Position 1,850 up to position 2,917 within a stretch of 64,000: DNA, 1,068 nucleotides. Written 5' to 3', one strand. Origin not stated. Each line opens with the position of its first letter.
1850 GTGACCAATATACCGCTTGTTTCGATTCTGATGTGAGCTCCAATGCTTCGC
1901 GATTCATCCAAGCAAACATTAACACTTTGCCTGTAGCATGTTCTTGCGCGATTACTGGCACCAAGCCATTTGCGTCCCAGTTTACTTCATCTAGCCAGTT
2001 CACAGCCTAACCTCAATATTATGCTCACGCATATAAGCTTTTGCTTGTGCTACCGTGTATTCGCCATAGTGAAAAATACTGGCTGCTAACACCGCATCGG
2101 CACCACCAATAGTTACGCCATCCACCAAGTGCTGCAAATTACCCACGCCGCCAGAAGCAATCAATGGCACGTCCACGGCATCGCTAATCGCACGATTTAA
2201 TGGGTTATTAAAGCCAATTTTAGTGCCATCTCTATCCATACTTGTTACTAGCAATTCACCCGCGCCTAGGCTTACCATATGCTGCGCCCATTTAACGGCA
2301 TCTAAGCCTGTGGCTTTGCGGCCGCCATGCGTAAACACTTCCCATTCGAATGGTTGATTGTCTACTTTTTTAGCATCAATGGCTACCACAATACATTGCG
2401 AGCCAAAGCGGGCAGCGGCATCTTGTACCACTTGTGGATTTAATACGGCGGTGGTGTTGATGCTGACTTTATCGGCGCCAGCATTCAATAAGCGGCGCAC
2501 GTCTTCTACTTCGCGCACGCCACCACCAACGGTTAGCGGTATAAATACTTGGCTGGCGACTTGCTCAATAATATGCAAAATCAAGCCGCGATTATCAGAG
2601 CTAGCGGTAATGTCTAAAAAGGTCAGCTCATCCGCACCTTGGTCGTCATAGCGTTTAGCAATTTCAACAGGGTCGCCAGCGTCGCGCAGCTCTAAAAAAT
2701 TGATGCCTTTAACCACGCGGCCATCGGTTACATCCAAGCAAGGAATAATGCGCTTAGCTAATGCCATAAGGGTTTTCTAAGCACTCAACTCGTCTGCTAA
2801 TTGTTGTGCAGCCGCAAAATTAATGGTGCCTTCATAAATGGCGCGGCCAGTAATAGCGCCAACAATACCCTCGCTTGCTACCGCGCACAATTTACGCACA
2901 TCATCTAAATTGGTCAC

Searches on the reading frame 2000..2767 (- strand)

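Call 55: search_protein_families(library=ncbifam, proteins=[window:2000-2767:-], max_evalue=0.00001)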
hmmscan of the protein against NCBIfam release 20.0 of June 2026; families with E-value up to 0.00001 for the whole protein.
window:2000-2767:- (255 aa): 16 families
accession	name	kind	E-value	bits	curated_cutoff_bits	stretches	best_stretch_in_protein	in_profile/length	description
TIGR00735.1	hisF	equivalog_domain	1.1e-110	368.9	294.55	1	3-254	2-254/254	imidazole glycerol phosphate synthase subunit HisF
TIGR03572.1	WbuZ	equivalog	7.4e-83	277.5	299.7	1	4-234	3-232/232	glycosyl amidation-associated protein WbuZ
NF038364.1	AglZ_HisF2_fam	equivalog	1.6e-66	224.2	310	1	4-236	2-232/248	AglZ/HisF2 family acetamidino modification protein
NF010112.0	PRK13585.1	equivalog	7.1e-44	150.2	243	1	6-247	4-239/241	1-(5-phosphoribosyl)-5-[(5-phosphoribosylamino)methylideneamino]imidazole-4-carboxamide isomerase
TIGR00007.1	TIGR00007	equivalog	4.2e-37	128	228.95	1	7-226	1-216/231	1-(5-phosphoribosyl)-5-[(5-phosphoribosylamino)methylideneamino]imidazole-4-carboxamide isomerase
TIGR01919.1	hisA-trpF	equivalog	6.1e-25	88.2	306.45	1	7-243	5-239/243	bifunctional 1-(5-phosphoribosyl)-5-((5-phosphoribosylamino)methylideneamino)imidazole-4-carboxamide isomerase/phosphoribosylanthranilate is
NF010113.0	PRK13586.1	equivalog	9e-19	68.1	238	1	6-221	3-211/232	1-(5-phosphoribosyl)-5-((5-phosphoribosylamino)methylideneamino)imidazole-4-carboxamide isomerase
NF003156.0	PRK04128.1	equivalog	1.6e-16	61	285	1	6-228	3-211/231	1-(5-phosphoribosyl)-5-((5-phosphoribosylamino)methylideneamino)imidazole-4-carboxamide isomerase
NF010114.0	PRK13587.1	equivalog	5.7e-13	49.1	305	1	45-221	46-214/234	1-(5-phosphoribosyl)-5-((5-phosphoribosylamino)methylideneamino)imidazole-4-carboxamide isomerase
TIGR00734.1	hisAF_rel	hypoth_equivalog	1e-08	35.3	179.85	0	48-105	157-214/221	HisA/HisF family protein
NF005574.0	PRK07259.1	equivalog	2.3e-08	33.3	269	1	64-118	226-280/304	dihydroorotate dehydrogenase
NF003198.0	PRK04169.1-2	subfamily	3.2e-08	33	247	1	64-112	186-234/249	geranylgeranylglyceryl/heptaprenylglyceryl phosphate synthase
TIGR02129.1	hisA_euk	equivalog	1.1e-07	31.9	229.3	1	77-228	79-234/255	phosphoribosylformimino-5-aminoimidazole carboxamide ribotide isomerase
NF010712.0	PRK14114.1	equivalog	1.5e-07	31.2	327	1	8-216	4-205/241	1-(5-phosphoribosyl)-5-((5-phosphoribosylamino)methylideneamino)imidazole-4-carboxamide isomerase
TIGR01037.2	pyrD_sub1_fam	subfamily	4.1e-06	26.1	270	0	64-116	223-275/300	dihydroorotate dehydrogenase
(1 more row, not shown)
